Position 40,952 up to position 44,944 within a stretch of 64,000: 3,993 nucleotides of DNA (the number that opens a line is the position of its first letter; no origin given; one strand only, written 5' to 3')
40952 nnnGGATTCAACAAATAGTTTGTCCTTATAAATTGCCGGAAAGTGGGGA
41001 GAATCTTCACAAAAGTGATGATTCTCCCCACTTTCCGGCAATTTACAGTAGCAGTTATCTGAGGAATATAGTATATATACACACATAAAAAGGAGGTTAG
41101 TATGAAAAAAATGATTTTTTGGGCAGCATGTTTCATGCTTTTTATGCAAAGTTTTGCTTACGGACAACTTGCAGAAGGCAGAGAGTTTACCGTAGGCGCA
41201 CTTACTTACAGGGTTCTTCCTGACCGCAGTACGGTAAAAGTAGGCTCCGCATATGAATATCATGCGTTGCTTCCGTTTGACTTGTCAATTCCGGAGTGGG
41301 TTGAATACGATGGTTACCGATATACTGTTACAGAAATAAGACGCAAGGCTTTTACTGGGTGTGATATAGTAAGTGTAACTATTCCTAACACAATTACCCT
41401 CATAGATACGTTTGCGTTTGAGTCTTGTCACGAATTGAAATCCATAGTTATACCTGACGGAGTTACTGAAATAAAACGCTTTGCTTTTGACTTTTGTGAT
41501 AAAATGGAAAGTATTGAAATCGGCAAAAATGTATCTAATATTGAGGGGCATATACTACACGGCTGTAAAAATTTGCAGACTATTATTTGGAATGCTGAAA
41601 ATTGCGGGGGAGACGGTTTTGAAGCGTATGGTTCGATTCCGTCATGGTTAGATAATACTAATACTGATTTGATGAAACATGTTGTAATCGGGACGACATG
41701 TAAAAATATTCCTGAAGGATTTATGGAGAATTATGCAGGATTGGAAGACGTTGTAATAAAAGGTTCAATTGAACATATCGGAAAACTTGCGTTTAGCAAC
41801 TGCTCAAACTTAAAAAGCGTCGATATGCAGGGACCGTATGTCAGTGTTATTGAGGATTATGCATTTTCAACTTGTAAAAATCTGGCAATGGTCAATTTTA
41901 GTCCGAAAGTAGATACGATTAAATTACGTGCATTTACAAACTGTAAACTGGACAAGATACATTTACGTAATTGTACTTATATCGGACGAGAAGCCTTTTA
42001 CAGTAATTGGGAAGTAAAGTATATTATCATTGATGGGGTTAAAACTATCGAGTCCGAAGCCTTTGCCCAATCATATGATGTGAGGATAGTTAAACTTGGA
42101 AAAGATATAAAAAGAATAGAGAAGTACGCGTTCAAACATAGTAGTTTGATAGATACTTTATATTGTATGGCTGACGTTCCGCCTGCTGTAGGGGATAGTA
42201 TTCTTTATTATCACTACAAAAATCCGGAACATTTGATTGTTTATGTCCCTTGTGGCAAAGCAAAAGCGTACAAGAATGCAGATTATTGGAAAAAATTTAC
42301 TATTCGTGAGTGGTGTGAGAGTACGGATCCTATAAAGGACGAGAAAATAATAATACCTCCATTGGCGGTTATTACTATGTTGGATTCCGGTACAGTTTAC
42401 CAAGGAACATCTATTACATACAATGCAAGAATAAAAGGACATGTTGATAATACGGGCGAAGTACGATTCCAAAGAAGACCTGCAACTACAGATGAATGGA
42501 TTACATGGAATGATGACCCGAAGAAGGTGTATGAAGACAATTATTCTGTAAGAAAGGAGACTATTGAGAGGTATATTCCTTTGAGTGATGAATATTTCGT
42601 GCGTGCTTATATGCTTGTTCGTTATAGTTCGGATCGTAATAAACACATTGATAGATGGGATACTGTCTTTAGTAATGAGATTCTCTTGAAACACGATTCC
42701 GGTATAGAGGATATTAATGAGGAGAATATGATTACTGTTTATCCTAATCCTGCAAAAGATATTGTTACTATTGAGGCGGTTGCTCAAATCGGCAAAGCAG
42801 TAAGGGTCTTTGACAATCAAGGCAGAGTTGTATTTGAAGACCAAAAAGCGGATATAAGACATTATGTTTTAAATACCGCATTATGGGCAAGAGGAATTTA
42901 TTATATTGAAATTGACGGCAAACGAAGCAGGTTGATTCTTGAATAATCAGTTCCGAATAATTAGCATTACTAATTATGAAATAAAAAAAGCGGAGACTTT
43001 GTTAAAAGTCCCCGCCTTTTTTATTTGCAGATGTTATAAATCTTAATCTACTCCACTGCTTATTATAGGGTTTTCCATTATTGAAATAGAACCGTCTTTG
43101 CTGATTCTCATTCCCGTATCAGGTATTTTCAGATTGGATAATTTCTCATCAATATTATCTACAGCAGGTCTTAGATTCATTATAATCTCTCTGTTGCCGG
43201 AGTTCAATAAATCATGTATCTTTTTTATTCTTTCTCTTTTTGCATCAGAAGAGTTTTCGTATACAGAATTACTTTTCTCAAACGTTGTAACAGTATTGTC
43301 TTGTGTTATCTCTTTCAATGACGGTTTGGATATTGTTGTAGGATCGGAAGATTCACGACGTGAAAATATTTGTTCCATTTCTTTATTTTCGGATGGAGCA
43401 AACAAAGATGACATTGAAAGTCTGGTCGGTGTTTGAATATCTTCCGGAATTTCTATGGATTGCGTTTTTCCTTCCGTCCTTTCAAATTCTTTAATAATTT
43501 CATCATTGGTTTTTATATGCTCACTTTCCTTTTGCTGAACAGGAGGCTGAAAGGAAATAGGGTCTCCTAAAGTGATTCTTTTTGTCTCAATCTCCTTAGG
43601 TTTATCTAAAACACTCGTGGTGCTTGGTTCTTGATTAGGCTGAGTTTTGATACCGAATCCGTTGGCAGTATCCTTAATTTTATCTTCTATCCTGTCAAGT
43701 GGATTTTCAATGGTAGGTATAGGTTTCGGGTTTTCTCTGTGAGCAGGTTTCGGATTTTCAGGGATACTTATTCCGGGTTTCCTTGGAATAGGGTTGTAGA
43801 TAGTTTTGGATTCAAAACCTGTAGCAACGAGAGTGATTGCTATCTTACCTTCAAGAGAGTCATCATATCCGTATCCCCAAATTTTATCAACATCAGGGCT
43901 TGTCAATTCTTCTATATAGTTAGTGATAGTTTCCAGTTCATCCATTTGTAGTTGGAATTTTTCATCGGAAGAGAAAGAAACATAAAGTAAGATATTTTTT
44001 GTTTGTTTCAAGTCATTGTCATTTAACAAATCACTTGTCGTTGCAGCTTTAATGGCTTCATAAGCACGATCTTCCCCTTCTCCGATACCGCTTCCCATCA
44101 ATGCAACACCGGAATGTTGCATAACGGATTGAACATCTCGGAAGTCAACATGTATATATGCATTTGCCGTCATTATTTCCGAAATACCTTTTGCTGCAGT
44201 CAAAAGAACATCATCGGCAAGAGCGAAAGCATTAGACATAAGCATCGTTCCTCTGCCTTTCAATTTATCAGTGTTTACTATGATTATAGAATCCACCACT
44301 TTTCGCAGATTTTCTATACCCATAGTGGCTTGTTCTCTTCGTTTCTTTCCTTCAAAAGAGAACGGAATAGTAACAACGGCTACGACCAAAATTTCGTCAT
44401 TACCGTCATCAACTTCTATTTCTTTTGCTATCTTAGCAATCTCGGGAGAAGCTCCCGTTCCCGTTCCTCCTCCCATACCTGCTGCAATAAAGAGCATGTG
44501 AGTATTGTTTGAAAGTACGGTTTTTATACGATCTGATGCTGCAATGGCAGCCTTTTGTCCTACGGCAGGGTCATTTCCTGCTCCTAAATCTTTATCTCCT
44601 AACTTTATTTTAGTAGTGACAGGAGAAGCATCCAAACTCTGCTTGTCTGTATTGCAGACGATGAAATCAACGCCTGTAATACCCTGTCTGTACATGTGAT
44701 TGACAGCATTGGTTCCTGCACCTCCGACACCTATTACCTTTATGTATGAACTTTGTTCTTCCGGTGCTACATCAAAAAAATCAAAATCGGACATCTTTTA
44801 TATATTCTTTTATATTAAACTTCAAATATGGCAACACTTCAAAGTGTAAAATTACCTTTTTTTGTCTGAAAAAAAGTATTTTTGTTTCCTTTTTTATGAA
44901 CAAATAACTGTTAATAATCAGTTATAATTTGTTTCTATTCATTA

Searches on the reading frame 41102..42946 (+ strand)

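Call 67: search_protein_families(library=pfam, proteins=[window:41102-42946:+])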
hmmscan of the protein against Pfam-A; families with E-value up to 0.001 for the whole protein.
window:41102-42946:+ (614 aa): 3 families
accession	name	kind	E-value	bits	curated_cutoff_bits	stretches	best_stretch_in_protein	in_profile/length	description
PF13306.12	LRR_5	-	5.3e-51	172.2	27.7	3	77-163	1-86/127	BspA type Leucine rich repeat region (6 copies)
PF18962.6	Por_Secre_tail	-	6.9e-10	39.5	27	1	546-608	1-66/75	Secretion system C-terminal sorting domain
PF13855.12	LRR_8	-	2.4e-06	27.6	27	0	222-264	12-54/61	Leucine rich repeat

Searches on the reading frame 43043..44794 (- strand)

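Call 67: search_protein_families(library=pfam, proteins=[window:43043-44794:-])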
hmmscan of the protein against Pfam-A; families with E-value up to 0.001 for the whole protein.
window:43043-44794:- (583 aa): 3 families
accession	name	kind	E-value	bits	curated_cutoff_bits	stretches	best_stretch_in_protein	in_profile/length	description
PF00091.31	Tubulin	-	9.7e-36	124.3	33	1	18-179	2-186/190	Tubulin/FtsZ family, GTPase domain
PF12327.13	FtsZ_C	-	5.9e-17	62.2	27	1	229-328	1-95/95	FtsZ family, C-terminal domain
PF13809.12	Tubulin_2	-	0.00033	20.4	27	0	99-148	162-210/356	Tubulin like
